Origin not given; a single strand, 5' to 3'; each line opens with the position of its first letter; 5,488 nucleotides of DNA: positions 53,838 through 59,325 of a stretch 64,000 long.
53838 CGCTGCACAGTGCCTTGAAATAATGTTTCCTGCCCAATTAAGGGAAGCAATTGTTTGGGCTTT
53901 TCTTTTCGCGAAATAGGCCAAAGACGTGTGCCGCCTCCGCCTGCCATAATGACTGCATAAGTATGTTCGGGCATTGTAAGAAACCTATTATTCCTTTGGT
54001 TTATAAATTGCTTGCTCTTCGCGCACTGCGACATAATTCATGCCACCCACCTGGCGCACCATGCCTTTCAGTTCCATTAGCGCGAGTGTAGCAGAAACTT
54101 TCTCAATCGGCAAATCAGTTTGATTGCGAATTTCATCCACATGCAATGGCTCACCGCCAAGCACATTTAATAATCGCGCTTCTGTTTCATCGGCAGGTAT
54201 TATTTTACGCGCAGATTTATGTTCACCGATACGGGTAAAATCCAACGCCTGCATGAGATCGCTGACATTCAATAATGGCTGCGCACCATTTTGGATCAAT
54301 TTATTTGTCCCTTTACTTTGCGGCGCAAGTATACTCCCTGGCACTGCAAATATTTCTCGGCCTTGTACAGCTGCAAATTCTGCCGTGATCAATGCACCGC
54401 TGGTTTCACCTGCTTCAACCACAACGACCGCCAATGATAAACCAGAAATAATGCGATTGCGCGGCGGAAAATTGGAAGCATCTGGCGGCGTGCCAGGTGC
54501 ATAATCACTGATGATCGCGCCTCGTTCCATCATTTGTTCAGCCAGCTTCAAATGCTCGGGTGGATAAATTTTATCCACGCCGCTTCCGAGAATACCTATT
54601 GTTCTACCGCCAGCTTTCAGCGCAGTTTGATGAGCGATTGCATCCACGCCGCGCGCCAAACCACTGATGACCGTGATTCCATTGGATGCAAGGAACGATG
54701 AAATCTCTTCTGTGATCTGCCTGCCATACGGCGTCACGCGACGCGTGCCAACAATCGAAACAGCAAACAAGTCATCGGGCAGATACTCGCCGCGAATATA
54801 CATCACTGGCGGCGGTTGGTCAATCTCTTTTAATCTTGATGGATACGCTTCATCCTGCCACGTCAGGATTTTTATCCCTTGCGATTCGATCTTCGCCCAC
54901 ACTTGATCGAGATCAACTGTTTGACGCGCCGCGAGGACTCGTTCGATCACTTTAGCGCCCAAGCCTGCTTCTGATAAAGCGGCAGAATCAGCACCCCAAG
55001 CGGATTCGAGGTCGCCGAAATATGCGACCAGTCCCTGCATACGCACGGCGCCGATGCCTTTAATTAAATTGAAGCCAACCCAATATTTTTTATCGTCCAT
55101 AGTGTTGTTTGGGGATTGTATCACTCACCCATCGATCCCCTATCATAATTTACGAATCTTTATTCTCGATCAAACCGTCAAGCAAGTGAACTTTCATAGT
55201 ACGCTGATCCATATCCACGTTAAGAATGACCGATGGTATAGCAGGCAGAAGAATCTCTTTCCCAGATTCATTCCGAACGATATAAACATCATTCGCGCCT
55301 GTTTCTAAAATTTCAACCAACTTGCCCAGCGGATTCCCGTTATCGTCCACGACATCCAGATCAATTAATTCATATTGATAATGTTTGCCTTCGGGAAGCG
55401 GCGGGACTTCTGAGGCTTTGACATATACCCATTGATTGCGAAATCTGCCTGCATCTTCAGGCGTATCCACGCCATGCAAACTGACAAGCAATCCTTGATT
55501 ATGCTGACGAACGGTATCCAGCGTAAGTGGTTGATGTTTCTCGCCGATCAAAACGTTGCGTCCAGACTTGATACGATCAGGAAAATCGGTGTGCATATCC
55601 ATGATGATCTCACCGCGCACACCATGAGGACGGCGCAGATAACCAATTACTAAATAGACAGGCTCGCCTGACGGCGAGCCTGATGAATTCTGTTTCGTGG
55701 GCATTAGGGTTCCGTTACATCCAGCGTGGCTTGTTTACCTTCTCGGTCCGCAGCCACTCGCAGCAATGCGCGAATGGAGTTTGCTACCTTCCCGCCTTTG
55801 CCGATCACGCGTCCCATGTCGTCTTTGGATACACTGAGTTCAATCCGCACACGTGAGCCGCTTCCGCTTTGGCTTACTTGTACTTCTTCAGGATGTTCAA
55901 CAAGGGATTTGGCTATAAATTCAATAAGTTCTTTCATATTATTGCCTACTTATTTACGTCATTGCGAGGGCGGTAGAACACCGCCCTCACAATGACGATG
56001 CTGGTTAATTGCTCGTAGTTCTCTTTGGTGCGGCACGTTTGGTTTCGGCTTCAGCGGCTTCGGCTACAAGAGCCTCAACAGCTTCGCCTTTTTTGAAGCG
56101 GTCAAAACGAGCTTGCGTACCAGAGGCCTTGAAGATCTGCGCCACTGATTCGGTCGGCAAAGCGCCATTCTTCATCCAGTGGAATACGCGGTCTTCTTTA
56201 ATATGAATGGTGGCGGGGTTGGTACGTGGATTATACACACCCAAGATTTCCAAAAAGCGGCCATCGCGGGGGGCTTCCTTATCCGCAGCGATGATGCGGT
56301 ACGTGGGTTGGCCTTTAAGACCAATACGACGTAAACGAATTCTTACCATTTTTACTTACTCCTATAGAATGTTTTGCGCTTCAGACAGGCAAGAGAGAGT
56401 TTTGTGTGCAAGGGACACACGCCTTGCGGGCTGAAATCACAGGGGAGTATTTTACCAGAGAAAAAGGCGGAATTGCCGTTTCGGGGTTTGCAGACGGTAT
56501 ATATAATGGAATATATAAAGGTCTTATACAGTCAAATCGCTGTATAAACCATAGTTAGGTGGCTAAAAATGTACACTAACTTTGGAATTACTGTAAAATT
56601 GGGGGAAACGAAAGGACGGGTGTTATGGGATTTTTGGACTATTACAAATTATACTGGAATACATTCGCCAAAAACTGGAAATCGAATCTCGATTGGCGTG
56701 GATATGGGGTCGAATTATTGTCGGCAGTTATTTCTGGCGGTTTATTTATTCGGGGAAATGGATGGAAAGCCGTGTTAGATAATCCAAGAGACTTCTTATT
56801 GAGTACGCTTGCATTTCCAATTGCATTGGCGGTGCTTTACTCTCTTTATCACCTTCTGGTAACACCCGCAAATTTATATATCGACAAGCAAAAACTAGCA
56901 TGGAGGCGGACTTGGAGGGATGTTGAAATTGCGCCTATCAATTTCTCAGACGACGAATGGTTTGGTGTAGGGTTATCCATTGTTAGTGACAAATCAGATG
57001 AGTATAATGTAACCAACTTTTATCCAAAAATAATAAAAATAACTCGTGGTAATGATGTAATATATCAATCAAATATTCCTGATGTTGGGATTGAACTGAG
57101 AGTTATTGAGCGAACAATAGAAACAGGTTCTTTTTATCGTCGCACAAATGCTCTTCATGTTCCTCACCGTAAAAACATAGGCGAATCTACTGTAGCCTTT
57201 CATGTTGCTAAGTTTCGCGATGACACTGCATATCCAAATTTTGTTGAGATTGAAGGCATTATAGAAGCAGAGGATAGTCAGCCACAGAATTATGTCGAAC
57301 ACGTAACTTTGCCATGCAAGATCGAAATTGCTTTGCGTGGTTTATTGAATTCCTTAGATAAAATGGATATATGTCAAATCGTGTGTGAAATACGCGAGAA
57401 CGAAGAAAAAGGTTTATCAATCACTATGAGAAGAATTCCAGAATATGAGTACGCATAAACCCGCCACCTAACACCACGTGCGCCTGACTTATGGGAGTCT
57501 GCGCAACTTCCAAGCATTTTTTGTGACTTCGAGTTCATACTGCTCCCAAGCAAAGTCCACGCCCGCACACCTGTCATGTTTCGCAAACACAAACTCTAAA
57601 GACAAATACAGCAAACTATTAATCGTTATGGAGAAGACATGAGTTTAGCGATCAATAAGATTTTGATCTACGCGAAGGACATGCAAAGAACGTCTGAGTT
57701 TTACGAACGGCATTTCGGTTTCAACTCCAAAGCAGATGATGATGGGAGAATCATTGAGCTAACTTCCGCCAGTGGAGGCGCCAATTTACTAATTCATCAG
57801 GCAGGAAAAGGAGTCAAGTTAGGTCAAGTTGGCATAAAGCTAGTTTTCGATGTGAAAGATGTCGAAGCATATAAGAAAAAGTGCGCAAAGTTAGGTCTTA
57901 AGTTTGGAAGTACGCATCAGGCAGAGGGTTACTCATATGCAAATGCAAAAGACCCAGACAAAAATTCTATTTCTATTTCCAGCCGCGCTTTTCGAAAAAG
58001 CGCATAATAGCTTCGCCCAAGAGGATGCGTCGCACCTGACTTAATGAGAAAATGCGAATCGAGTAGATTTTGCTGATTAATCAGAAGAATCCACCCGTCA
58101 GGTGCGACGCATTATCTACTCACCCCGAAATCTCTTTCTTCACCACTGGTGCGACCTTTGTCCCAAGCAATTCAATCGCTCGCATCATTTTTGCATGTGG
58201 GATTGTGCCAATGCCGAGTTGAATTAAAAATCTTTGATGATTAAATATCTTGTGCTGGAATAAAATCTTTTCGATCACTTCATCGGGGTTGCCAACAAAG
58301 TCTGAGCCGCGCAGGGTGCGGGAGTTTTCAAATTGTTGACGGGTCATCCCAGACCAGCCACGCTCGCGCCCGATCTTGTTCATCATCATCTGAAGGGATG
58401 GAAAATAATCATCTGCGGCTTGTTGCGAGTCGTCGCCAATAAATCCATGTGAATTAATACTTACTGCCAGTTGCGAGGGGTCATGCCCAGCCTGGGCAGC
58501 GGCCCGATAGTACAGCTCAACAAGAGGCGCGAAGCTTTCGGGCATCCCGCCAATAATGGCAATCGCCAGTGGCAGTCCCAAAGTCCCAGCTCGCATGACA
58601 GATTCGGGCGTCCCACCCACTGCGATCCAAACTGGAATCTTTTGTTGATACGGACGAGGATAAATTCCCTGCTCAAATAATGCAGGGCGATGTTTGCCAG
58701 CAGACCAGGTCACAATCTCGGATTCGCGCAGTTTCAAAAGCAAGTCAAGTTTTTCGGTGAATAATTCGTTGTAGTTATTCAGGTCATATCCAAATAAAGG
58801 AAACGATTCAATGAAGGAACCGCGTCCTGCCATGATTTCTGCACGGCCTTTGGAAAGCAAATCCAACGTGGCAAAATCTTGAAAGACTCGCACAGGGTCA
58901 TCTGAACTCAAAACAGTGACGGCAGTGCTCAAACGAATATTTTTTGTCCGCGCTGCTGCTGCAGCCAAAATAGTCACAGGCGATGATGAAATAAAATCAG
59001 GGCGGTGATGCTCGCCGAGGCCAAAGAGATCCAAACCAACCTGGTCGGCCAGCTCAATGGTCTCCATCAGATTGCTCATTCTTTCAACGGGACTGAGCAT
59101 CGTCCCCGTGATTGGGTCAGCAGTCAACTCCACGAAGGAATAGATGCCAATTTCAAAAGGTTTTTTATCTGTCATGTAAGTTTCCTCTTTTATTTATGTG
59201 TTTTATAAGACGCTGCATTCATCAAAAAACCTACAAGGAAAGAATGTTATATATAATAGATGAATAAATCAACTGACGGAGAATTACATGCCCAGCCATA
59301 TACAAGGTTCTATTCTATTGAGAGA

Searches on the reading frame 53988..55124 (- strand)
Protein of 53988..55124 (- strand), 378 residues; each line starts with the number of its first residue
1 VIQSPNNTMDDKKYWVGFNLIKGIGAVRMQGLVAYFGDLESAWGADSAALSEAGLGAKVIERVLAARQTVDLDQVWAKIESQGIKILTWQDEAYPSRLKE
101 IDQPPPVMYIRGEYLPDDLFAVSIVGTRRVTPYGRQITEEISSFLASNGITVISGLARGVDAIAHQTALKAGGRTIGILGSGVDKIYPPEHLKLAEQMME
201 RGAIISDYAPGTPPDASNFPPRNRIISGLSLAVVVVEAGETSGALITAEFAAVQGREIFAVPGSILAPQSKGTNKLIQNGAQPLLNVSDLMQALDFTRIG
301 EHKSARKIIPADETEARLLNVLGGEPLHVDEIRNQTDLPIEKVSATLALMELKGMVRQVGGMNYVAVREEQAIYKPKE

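Call 9: search_protein_families(library=pfam, proteins=[window:53988-55124:-])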
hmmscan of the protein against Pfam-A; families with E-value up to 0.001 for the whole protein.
window:53988-55124:- (378 aa): 3 families
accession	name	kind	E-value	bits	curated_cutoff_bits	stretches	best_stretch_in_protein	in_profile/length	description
PF02481.21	DNA_processg_A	-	1e-79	267.1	29.6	1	79-284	2-210/212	DNA recombination-mediator protein A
PF17782.7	DprA_WH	-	2.6e-15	56.7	22.9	1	304-361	3-60/61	DprA winged helix domain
PF18306.6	LDcluster4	-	7.6e-08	32.5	26.3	1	121-181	3-64/151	SLOG cluster4 family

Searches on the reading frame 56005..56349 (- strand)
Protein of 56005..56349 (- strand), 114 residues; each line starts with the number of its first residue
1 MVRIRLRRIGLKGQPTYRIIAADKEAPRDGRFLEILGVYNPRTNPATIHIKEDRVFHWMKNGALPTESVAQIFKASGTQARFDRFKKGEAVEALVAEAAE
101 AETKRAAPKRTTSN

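Call 9: search_protein_families(library=pfam, proteins=[window:56005-56349:-])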
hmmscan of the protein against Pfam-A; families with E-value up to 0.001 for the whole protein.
window:56005-56349:- (114 aa): 1 family
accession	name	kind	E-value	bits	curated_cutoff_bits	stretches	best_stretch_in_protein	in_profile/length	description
PF00886.24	Ribosomal_S16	-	3.5e-21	75.4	27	1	8-66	1-62/62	Ribosomal protein S16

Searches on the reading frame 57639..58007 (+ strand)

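Call 9: search_protein_families(library=pfam, proteins=[window:57639-58007:+])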
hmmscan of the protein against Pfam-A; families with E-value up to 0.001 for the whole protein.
window:57639-58007:+ (122 aa): 3 families
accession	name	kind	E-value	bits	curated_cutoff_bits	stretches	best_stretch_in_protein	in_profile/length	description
PF00903.31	Glyoxalase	-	7.3e-10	39.7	20.6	1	5-112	2-120/121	Glyoxalase/Bleomycin resistance protein/Dioxygenase superfamily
PF12681.13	Glyoxalase_2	-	0.00031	21.1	30.1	1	6-115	2-115/118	Glyoxalase-like domain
PF18029.7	Glyoxalase_6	-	0.001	20.2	23.6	0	9-111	3-103/106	Glyoxalase-like domain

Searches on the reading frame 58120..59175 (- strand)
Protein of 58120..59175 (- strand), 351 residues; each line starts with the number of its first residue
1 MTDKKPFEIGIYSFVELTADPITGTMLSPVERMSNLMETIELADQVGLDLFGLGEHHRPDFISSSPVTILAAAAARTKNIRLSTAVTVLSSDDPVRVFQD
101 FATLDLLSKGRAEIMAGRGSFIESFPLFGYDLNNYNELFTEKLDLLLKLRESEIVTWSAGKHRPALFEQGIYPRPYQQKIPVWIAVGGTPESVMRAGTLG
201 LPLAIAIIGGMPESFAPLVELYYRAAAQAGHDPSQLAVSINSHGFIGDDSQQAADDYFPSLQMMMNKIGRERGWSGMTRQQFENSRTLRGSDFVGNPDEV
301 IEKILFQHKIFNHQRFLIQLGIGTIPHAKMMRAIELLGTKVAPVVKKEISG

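Call 9: search_protein_families(library=pfam, proteins=[window:58120-59175:-])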
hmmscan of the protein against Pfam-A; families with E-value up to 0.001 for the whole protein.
window:58120-59175:- (351 aa): 1 family
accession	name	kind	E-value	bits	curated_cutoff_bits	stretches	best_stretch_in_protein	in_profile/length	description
PF00296.26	Bac_luciferase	-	1.3e-53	182.8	27.9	1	9-287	3-273/314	Luciferase-like monooxygenase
